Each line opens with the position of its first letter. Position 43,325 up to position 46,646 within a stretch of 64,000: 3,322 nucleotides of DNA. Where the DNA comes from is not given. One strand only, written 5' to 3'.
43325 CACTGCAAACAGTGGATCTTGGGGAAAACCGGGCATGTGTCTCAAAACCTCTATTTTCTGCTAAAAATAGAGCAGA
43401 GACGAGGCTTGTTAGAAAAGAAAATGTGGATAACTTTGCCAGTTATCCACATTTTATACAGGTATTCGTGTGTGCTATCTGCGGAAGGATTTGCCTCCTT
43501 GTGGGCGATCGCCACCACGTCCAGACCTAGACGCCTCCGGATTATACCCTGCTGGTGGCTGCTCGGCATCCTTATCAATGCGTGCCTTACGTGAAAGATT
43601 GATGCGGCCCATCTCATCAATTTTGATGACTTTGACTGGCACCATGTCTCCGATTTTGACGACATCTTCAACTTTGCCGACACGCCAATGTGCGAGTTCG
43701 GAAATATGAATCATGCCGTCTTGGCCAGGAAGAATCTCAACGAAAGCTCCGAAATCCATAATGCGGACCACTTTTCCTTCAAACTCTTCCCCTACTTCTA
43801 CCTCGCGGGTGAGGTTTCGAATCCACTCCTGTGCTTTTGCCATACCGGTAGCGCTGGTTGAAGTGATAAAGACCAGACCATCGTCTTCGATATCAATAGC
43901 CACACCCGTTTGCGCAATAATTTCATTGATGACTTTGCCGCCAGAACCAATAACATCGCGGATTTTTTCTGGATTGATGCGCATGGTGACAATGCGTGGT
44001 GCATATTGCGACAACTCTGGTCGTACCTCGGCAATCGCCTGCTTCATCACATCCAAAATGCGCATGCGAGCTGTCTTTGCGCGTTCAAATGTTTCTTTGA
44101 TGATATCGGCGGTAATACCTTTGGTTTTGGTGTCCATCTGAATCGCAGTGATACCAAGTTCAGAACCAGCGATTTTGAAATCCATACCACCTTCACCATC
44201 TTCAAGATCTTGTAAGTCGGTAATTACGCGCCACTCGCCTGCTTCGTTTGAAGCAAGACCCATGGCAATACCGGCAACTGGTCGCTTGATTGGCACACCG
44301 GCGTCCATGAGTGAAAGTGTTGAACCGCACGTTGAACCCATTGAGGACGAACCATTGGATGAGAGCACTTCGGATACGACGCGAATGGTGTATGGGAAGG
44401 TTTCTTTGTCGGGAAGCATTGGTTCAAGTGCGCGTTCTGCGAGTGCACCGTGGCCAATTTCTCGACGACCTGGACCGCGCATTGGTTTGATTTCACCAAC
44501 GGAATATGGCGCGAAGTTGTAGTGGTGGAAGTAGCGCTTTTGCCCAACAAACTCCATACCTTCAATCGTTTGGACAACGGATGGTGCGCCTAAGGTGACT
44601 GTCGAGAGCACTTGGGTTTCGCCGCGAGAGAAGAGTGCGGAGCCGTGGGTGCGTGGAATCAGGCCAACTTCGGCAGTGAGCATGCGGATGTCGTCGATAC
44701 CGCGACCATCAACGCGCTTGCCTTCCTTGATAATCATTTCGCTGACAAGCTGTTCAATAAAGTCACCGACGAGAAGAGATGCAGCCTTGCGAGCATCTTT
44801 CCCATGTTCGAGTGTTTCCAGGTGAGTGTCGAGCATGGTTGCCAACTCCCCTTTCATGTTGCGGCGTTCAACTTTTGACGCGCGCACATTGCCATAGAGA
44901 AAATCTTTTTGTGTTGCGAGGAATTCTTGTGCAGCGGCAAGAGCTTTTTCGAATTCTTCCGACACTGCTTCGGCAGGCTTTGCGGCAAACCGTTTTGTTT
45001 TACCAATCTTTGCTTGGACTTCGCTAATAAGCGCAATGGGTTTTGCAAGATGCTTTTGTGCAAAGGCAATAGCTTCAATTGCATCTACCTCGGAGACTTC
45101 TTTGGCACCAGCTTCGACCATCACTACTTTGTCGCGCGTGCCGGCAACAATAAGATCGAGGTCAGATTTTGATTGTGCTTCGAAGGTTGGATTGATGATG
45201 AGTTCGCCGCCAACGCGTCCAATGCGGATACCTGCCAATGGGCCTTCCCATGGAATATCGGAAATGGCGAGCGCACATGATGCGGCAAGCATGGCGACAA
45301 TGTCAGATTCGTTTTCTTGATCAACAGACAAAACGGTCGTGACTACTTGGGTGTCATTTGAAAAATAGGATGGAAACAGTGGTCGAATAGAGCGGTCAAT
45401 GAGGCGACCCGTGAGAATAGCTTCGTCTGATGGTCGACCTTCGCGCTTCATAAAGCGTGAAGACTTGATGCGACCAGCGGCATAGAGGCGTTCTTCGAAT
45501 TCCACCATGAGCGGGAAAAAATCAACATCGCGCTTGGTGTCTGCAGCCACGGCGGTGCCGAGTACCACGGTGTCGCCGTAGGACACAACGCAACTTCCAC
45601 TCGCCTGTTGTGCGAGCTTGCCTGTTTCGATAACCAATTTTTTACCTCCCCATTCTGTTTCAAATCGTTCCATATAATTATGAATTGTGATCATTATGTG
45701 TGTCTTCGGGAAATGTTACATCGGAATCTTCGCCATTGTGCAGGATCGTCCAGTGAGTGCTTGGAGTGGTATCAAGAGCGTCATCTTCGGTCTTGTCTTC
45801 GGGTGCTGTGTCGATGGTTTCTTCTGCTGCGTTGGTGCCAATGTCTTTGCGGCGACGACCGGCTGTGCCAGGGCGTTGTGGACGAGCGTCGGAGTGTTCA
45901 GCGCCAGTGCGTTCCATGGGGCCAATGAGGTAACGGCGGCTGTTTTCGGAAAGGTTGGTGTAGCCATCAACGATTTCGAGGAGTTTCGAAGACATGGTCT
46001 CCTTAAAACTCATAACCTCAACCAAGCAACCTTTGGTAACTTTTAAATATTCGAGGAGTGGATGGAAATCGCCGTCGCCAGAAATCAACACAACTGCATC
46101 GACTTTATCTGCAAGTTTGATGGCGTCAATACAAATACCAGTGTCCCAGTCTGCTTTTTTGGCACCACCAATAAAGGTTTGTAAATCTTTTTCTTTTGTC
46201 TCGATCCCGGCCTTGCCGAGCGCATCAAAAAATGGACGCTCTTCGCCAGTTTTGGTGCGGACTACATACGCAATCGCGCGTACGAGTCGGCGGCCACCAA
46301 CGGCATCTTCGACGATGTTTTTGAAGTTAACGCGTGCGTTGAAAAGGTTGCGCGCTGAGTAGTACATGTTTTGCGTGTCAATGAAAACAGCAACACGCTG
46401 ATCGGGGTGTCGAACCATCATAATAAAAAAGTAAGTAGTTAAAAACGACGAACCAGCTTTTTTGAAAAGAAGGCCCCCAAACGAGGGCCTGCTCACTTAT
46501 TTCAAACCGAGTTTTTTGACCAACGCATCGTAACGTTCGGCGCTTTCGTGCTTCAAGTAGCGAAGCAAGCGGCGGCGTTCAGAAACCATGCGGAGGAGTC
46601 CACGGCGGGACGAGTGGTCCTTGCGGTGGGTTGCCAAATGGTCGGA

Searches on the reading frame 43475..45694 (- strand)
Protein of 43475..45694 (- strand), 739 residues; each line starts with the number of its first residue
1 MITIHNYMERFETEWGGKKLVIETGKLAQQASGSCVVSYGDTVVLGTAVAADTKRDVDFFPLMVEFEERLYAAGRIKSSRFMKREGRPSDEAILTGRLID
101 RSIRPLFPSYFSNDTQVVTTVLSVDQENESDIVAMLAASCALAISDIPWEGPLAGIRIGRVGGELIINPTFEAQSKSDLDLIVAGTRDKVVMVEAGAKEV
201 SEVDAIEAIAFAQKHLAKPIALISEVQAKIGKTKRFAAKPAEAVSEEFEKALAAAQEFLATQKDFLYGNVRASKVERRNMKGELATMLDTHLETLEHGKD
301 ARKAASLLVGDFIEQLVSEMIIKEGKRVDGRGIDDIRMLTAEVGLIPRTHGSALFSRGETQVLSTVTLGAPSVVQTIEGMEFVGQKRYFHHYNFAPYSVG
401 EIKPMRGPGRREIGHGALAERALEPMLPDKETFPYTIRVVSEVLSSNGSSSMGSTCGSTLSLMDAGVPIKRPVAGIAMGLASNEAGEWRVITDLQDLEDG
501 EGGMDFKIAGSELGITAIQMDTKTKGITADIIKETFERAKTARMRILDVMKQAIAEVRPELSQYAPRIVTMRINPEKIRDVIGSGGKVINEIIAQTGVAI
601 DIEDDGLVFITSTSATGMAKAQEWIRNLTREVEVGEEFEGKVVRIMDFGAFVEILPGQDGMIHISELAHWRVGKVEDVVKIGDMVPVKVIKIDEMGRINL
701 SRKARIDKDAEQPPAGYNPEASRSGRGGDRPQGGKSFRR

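Call 8: search_protein_families(library=pfam, proteins=[window:43475-45694:-], max_evalue=0.0001)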
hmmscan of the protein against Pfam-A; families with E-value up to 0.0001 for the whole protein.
window:43475-45694:- (739 aa): 4 families
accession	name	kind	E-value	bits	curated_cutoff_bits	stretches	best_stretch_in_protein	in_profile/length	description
PF01138.27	RNase_PH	-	8.7e-59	198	25.5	2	336-468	2-130/130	3' exoribonuclease family, domain 1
PF00575.29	S1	-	2.4e-21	76.3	22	1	632-703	2-74/74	S1 RNA binding domain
PF03725.20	RNase_PH_C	-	1.2e-18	67.2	20.8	1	152-214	2-66/67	3' exoribonuclease family, domain 2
PF00013.35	KH_1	-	4e-10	39.8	21.5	1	569-626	2-65/66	KH domain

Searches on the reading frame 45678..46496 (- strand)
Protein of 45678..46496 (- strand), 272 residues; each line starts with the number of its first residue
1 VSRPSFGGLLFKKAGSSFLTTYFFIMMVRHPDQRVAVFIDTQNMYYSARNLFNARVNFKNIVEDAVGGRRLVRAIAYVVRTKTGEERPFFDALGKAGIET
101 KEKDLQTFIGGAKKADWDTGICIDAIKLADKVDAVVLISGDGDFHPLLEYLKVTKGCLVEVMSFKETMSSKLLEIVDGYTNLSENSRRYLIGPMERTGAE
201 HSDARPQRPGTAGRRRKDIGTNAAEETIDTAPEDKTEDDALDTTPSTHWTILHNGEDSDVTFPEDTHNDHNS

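Call 9: search_protein_families(library=pfam, proteins=[window:45678-46496:-], max_evalue=0.0001)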
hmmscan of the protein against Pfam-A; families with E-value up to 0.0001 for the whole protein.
window:45678-46496:- (272 aa): 1 family
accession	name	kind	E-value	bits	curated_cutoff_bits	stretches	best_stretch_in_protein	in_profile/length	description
PF01936.24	NYN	-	1.8e-32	113.3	24.2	1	34-180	1-142/145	NYN domain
